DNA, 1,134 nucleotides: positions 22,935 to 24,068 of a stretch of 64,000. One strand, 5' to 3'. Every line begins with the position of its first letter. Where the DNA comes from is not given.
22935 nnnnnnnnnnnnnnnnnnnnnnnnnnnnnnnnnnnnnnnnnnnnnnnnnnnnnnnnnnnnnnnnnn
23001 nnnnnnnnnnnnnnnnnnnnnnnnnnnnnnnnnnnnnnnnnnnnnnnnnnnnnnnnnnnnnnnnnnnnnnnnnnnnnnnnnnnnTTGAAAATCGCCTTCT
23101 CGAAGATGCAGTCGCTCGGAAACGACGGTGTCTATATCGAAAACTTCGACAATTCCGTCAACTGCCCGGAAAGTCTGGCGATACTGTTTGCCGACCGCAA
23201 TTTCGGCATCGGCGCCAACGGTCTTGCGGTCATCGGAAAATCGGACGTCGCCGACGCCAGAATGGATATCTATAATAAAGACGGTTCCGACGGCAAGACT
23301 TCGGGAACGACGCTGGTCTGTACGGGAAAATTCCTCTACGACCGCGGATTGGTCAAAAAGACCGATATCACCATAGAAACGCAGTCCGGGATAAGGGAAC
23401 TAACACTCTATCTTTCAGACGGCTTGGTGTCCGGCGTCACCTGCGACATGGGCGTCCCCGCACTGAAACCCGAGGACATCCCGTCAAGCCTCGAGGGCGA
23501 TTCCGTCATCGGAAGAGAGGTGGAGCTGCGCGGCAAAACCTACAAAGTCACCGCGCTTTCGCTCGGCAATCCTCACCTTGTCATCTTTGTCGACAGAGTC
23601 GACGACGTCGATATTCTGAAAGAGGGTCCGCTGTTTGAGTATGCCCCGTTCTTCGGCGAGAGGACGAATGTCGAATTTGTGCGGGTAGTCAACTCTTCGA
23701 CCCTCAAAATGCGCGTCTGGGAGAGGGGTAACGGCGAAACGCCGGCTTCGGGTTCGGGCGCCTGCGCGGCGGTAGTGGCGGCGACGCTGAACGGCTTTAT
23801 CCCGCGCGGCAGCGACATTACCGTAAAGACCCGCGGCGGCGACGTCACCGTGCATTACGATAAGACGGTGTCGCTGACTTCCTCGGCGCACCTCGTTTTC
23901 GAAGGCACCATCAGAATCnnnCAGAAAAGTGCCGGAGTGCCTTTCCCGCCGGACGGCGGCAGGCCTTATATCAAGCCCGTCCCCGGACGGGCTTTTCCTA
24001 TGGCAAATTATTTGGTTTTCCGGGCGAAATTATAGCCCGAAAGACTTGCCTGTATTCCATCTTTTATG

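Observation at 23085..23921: CarB carries an in-frame C-terminal DapF-like domain whose two catalytic cysteines are both serine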

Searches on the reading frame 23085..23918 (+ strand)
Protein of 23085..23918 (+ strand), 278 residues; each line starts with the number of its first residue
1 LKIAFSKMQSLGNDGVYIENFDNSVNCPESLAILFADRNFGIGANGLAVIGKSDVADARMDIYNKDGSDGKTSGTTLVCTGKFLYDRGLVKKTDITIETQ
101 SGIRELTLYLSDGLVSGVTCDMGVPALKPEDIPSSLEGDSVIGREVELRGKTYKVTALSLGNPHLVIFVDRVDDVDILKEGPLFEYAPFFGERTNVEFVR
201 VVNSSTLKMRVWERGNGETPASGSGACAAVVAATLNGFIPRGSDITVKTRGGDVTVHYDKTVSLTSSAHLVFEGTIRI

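Call 3: search_protein_families(library=pfam, proteins=[window:23085-23918:+], max_evalue=0.01)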
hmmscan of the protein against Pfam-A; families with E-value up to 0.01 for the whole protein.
window:23085-23918:+ (278 aa): 2 families
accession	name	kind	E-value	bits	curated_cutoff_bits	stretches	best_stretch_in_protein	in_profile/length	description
PF01678.24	DAP_epimerase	-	1.7e-48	164.1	34.7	2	157-258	2-104/121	Diaminopimelate epimerase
PF02567.21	PhzC-PhzF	-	0.0014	18.7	27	1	74-228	68-223/281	Phenazine biosynthesis-like protein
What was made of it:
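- On PhzF / proline-racemase-like relatives (PF02567, PF05544): PF02567 at 18.7 bits against a cut-off of 27 (call 3).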

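Call 4: search_protein_families(library=ncbifam, proteins=[window:23085-23918:+], max_evalue=0.01)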
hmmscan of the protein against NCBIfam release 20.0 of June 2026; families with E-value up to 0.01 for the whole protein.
window:23085-23918:+ (278 aa): 2 families
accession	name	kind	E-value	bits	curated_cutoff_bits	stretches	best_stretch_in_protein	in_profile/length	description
TIGR00652.1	DapF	equivalog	5.8e-65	219.4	114.65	1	3-276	1-268/270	diaminopimelate epimerase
NF038284.1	bifunc_DapF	exception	5.6e-24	84.8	350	1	45-254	44-238/254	bifunctional diaminopimelate epimerase/glutamate racemase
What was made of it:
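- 23091..23921 (+): DapF-fold module (aa 1062-1337, plus the stop codon). It has both lobes of the DapF fold and is epimerase-dead. TIGR00652 at 219 bits, full length (call 4).
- On Bifunctional DapF/glutamate racemase (NF038284): 84.8 bits against a cut-off of 350 (call 4).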

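Call 5: search_solved_structures(query=window:23085-23918:+, show_alignments=3)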
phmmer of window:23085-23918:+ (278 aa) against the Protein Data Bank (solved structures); distinct sequences matched with E-value up to 0.001: 17.
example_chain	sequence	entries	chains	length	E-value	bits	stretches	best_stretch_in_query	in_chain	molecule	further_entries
2otn_A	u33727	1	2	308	6.7e-61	209.3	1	3-260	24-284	Diaminopimelate epimerase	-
9mro_A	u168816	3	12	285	1.6e-48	168.7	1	1-275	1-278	Diaminopimelate epimerase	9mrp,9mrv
3ejx_A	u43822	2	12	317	8.2e-46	159.8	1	4-275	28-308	Diaminopimelate epimerase, chloroplastic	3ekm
8qzy_A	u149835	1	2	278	4.3e-45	157.5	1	2-278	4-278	Diaminopimelate epimerase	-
2q9j_A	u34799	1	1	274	1.5e-37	132.7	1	4-274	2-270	Diaminopimelate epimerase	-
2q9h_A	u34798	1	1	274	1.5e-37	132.7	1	4-274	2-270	Diaminopimelate epimerase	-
5ha4_A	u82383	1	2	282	1.9e-37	132.4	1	2-274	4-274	Diaminopimelate epimerase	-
1gqz_A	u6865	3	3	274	7.4e-37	130.5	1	4-274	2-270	DIAMINOPIMELATE EPIMERASE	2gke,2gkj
1bwz_A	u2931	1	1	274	8e-37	130.3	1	4-274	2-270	PROTEIN (DIAMINOPIMELATE EPIMERASE)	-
6d13_A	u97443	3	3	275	1.3e-34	123.1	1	4-258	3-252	Diaminopimelate epimerase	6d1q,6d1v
5ygu_A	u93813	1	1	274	1.6e-34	122.8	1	4-258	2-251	Diaminopimelate epimerase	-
4ijz_A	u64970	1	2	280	1.8e-34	122.7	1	4-258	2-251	Diaminopimelate epimerase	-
4ik0_A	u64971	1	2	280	2.7e-34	122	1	4-256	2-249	Diaminopimelate epimerase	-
6vck_A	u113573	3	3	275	1.3e-33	119.8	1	4-256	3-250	Diaminopimelate epimerase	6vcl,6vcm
7vdy_A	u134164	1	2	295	2.5e-26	96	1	3-276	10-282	O-ureido-serine racemase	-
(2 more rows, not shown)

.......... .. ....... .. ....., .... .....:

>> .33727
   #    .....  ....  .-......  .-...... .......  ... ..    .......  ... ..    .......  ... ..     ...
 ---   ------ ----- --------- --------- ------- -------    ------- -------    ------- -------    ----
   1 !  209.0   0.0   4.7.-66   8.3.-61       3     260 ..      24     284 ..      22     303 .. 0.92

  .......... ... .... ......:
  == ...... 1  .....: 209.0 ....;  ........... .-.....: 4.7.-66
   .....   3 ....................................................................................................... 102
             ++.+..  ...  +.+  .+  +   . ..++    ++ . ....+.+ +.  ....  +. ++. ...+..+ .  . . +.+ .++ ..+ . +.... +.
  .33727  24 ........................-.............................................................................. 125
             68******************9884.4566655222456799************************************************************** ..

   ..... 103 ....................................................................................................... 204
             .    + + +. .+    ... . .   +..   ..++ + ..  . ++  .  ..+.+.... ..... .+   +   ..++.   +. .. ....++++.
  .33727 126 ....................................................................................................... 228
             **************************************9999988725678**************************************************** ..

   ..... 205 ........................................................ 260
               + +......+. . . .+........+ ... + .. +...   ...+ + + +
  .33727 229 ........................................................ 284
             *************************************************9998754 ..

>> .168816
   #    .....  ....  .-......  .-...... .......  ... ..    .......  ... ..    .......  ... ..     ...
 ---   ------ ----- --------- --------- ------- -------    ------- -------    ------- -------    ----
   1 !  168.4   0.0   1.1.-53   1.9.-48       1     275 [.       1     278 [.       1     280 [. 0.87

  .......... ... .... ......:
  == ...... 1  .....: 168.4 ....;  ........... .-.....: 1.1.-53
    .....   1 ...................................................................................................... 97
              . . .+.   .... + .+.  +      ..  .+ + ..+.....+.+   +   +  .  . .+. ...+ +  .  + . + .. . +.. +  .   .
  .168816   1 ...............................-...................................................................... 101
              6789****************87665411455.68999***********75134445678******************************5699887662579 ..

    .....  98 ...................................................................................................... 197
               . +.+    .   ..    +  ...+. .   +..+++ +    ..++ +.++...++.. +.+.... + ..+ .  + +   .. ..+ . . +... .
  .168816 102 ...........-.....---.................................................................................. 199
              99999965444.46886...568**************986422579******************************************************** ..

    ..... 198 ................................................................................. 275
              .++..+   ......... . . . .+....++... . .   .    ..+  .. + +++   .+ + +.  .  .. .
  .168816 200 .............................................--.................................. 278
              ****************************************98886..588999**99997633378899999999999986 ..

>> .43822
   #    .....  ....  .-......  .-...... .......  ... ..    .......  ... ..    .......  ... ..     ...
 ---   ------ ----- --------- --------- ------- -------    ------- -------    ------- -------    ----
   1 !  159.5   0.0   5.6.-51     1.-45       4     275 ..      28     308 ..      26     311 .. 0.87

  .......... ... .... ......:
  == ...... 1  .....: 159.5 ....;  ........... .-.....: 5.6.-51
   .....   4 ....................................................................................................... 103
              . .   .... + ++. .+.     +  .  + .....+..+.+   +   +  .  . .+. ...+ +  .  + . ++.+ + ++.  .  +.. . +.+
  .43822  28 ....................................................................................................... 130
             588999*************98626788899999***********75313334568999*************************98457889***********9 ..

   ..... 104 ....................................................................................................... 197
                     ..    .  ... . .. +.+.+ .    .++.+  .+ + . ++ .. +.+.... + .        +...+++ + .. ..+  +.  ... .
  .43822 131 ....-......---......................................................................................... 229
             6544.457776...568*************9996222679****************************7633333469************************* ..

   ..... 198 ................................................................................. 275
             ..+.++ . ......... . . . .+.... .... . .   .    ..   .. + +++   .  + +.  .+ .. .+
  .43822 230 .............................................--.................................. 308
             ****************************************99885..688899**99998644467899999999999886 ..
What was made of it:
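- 23091..23921 (+): PDB phmmer hit 2otn at 6.7e-61 (call 5).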

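Call 6: find_homologous_proteins(query=window:23085-23918:+, max_evalue=1e-20)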
Query window:23085-23918:+ (278 aa): 7308 proteins with E <= 1e-20 among 8000 candidates; the best 120 are listed.
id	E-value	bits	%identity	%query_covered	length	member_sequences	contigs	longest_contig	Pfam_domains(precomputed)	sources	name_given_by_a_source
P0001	6.7e-155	532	85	100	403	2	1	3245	PF02142.28,PF01678.25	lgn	-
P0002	1.1e-96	342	56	99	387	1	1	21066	PF02142.28,PF01678.25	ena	-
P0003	4.2e-95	336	56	99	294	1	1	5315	PF01678.25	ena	-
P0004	2.9e-94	334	55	99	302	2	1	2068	PF01678.25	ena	-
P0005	3.6e-94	333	55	99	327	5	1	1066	PF01678.25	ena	-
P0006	7.4e-94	332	55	99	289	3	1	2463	PF01678.25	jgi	-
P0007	3.8e-93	330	56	97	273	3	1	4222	PF01678.25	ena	-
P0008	7.6e-93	329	54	99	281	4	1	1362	PF01678.25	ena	-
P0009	1.2e-92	328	55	99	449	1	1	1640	PF02142.28,PF01678.25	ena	-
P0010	4.3e-92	326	55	97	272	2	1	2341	PF01678.25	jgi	jgi:carbamoyl-phosphate synthase large subunit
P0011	1.4e-91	325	53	97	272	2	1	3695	PF01678.25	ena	-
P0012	2.2e-91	324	73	73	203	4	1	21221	PF01678.25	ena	-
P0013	2.4e-91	324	55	99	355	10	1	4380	PF01678.25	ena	-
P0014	1.0e-90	322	53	100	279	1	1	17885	PF02567.22,PF01678.25,PF05544.17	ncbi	-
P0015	1.5e-90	321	53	100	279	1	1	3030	PF01678.25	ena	-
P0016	1.5e-90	321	53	99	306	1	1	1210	PF01678.25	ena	-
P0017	2.4e-90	321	54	99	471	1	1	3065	PF02142.28,PF01678.25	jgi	jgi:carbamoyl-phosphate synthase large subunit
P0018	2.9e-90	320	54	99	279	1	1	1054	PF01678.25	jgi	-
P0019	5.3e-90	320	53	99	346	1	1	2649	PF01678.25,PF05544.17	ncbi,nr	ncbi:MAG: diaminopimelate epimerase, partial [Clostridia bacterium]|nr:diaminopimelate epimerase [Cl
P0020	6.6e-90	319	53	99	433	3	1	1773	PF02142.28,PF01678.25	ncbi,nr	ncbi:MAG: diaminopimelate epimerase, partial [Clostridia bacterium]|nr:diaminopimelate epimerase [Cl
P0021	6.8e-90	319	53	99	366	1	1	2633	PF01678.25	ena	-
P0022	9.0e-90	319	55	99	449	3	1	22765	PF02142.28,PF01678.25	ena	-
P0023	1.5e-89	318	54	99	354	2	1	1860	PF01678.25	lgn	-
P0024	1.9e-89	318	53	100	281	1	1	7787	PF01678.25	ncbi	-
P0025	6.0e-89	316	54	99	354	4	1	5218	PF01678.25,PF05544.17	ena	-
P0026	8.1e-89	316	53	99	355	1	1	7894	PF01678.25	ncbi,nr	ncbi:MAG: diaminopimelate epimerase, partial [Clostridia bacterium]|nr:diaminopimelate epimerase [Cl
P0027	8.4e-89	316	53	99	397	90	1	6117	PF02142.28,PF01678.25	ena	-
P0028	6.0e-88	313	53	99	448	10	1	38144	PF02142.28,PF01678.25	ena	-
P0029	7.0e-88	313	51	98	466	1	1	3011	PF02142.28,PF01678.25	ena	-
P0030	7.6e-88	312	52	99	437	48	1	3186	PF02142.28,PF01678.25,PF05544.17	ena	-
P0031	1.5e-87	311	52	99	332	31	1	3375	PF01678.25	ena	-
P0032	8.5e-87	309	49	100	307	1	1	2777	PF02567.22,PF01678.25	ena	-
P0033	9.5e-87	309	51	99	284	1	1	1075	PF01678.25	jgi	-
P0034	1.1e-86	309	52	99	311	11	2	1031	PF01678.25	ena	-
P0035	2.2e-86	308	50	100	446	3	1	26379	PF02142.28,PF01678.25,PF05544.17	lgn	-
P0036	2.6e-86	307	51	100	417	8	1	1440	PF02142.28,PF01678.25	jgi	jgi:carbamoyl-phosphate synthase large subunit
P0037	1.4e-85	305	51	99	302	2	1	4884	PF01678.25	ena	-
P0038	1.6e-85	305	52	99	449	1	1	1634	PF02142.28,PF01678.25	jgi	jgi:carbamoyl-phosphate synthase large subunit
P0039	2.4e-85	304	52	97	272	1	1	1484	PF01678.25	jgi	jgi:carbamoyl-phosphate synthase large subunit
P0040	2.8e-85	304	53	99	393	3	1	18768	PF02142.28,PF01678.25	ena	-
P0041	3.2e-85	304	48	100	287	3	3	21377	PF01678.25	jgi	-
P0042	3.4e-85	304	53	96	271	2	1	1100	PF01678.25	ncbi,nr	ncbi:MAG: diaminopimelate epimerase, partial [Eubacterium sp.]|nr:diaminopimelate epimerase [Eubacte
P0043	5.4e-85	303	51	99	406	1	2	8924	PF02142.28,PF01678.25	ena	-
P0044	6.0e-85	303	51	100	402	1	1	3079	PF02142.28,PF01678.25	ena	-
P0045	1.6e-84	302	50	100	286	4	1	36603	PF01678.25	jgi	-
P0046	2.1e-84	301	52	98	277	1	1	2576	PF01678.25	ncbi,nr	ncbi:MAG: diaminopimelate epimerase [Clostridia bacterium]|nr:diaminopimelate epimerase [Clostridia 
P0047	2.2e-84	301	50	100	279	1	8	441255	PF01678.25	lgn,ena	-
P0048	2.7e-84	301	50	98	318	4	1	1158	PF01678.25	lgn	-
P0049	3.4e-84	300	50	99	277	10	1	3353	PF01678.25,PF05544.17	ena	-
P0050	3.4e-84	300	50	99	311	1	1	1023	PF01678.25,PF05544.17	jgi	jgi:carbamoyl-phosphate synthase large subunit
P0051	3.8e-84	300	51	97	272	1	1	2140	PF01678.25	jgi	-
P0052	4.1e-84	300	50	100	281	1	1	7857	PF01678.25,PF26317.1,PF05544.17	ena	-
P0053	5.3e-84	300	50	100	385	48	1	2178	PF01678.25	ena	-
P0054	6.3e-84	300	51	99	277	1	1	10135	PF01678.25,PF05544.17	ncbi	ncbi:MAG: diaminopimelate epimerase [Oscillospiraceae bacterium]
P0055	7.1e-84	299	53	97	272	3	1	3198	PF01678.25,PF05544.17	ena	-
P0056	9.4e-84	299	49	100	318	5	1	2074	PF01678.25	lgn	-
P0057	1.1e-83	299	51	99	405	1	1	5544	PF01678.25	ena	-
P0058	1.1e-83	299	56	90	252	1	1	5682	PF01678.25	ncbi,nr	ncbi:MAG: diaminopimelate epimerase, partial [Clostridiales bacterium]|nr:diaminopimelate epimerase 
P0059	2.1e-83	298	49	100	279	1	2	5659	PF01678.25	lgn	-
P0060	2.8e-83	298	51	99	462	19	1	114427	PF02142.28,PF01678.25,PF05544.17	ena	-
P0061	3.1e-83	297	49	100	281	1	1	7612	PF01678.25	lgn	-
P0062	4.7e-83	297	51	97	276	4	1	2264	PF01678.25,PF05544.17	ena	-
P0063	5.9e-83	296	50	100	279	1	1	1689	PF02567.22,PF01678.25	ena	-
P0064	6.0e-83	296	49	98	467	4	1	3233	PF02142.28,PF01678.25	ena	-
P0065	9.9e-83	296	49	100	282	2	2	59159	PF01678.25,PF05544.17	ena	-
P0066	1.1e-82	296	51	99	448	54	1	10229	PF02142.28,PF01678.25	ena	-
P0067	2.0e-82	295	47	99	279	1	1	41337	PF01678.25,PF05544.17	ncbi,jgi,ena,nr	ncbi:MAG: diaminopimelate epimerase [Firmicutes bacterium]|nr:diaminopimelate epimerase [Bacillota b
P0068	2.1e-82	295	49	100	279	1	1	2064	PF02567.22,PF01678.25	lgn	-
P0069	2.2e-82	295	49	100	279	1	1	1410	PF01678.25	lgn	-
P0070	2.4e-82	294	50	97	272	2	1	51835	PF02567.22,PF01678.25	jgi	jgi:carbamoyl-phosphate synthase large subunit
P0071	3.2e-82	294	49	100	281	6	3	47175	PF01678.25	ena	-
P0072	3.7e-82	294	49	99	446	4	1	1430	PF02142.28,PF01678.25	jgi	jgi:carbamoyl-phosphate synthase large subunit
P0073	3.7e-82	294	49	100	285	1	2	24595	PF02567.22,PF01678.25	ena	-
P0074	3.7e-82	294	48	99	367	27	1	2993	PF01678.25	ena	-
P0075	4.1e-82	294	50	97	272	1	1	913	PF01678.25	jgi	-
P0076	4.1e-82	294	50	97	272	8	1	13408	PF01678.25,PF05544.17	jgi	-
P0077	4.6e-82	294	50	99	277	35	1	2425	PF01678.25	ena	-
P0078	5.8e-82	293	49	100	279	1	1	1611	PF02567.22,PF01678.25,PF05544.17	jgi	jgi:carbamoyl-phosphate synthase large subunit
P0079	5.8e-82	293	49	100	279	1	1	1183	PF01678.25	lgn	-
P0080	7.2e-82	293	48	100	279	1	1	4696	PF01678.25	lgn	-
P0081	7.8e-82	293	48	100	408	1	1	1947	PF02142.28,PF01678.25,PF26317.1,PF05544.17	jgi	jgi:carbamoyl-phosphate synthase large subunit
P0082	7.9e-82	293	48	100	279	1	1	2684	PF01678.25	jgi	jgi:diaminopimelate epimerase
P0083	9.1e-82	293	48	97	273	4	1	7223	PF01678.25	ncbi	-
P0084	1.0e-81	292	51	99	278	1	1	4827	PF02567.22,PF01678.25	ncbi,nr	ncbi:MAG: diaminopimelate epimerase [Ruminococcus sp.]|nr:diaminopimelate epimerase [Ruminococcus sp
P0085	1.8e-81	292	51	99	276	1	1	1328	PF01678.25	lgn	-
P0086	1.9e-81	291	50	100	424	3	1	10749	PF02142.28,PF01678.25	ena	-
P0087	2.0e-81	291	49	100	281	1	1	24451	PF01678.25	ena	-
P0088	3.7e-81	291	48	99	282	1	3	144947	PF01678.25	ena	-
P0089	5.6e-81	290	50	100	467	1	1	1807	PF02142.28,PF01678.25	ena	-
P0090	6.1e-81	290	49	100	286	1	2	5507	PF01678.25,PF05544.17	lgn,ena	-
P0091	6.2e-81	290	49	99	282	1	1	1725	PF01678.25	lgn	-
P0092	7.0e-81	290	48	99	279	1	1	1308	PF02567.22,PF01678.25,PF05544.17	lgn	-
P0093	7.2e-81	290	48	99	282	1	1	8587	PF02567.22,PF01678.25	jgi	jgi:diaminopimelate epimerase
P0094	7.7e-81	289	49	99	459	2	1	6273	PF02142.28,PF01678.25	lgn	-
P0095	8.5e-81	289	49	100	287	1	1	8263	PF01678.25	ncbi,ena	-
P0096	9.2e-81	289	49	99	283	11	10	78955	PF01678.25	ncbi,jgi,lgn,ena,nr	ncbi:MAG: diaminopimelate epimerase [Clostridiales bacterium]|nr:diaminopimelate epimerase [Clostrid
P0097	1.0e-80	289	50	99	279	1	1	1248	PF01678.25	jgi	jgi:diaminopimelate epimerase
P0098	1.1e-80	289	48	100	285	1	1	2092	PF01678.25,PF05544.17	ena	-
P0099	1.2e-80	289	59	82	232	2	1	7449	PF01678.25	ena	-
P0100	1.4e-80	289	50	100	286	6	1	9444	PF01678.25,PF05544.17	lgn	-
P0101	1.4e-80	289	52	99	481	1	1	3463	PF02142.28,PF01678.25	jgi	jgi:carbamoyl-phosphate synthase large subunit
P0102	1.5e-80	289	47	100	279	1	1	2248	PF01678.25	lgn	-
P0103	1.5e-80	289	52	100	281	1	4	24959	PF01678.25,PF05544.17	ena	-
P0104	1.6e-80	288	50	100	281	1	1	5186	PF01678.25,PF05544.17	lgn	-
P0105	1.8e-80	288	49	99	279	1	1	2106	PF01678.25,PF05544.17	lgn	-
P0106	2.1e-80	288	51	97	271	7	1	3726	PF01678.25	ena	-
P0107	2.1e-80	288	49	99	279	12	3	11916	PF02567.22,PF01678.25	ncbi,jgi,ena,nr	ncbi:MAG TPA: diaminopimelate epimerase [Oscillospiraceae bacterium]|nr:diaminopimelate epimerase [O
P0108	2.2e-80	288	49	100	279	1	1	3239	PF01678.25,PF05544.17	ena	-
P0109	2.2e-80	288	48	100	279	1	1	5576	PF01678.25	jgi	-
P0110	2.4e-80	288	49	97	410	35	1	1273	PF02142.28,PF01678.25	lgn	-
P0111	2.4e-80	288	50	100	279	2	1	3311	PF01678.25,PF05544.17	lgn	-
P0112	2.6e-80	288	48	100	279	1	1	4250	PF01678.25,PF05544.17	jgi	jgi:carbamoyl-phosphate synthase large subunit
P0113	3.5e-80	287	48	97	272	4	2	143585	PF01678.25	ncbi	ncbi:diaminopimelate epimerase [Herbinix hemicellulosilytica]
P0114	3.6e-80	287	49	99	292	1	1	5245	PF02567.22,PF01678.25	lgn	-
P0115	3.7e-80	287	48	100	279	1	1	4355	PF01678.25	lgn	-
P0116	4.5e-80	287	48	100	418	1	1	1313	PF02142.28,PF01678.25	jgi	jgi:carbamoyl-phosphate synthase large subunit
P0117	4.9e-80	287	51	100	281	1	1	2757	PF01678.25,PF05544.17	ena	-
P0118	4.9e-80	287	48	100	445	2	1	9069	PF02142.28,PF01678.25,PF05544.17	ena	-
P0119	5.1e-80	287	48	100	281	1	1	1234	PF01678.25,PF05544.17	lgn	-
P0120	5.5e-80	287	48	100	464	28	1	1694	PF02142.28,PF01678.25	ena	-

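Call 12: find_encoding_contigs(protein=P0001, flank=5000, max_places=4)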
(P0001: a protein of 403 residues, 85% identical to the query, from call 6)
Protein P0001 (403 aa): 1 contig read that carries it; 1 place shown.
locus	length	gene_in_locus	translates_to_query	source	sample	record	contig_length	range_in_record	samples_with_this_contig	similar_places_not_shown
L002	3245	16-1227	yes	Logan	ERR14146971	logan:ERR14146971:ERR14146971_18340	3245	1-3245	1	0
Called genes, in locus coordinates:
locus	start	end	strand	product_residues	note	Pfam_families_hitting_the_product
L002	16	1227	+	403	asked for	PF02142:MGS (faint), PF01678:DAP_epimerase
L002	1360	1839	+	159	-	PF04073:tRNA_edit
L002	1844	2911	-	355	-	PF22020:RlmL_1st, PF01170:UPF0020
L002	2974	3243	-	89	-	?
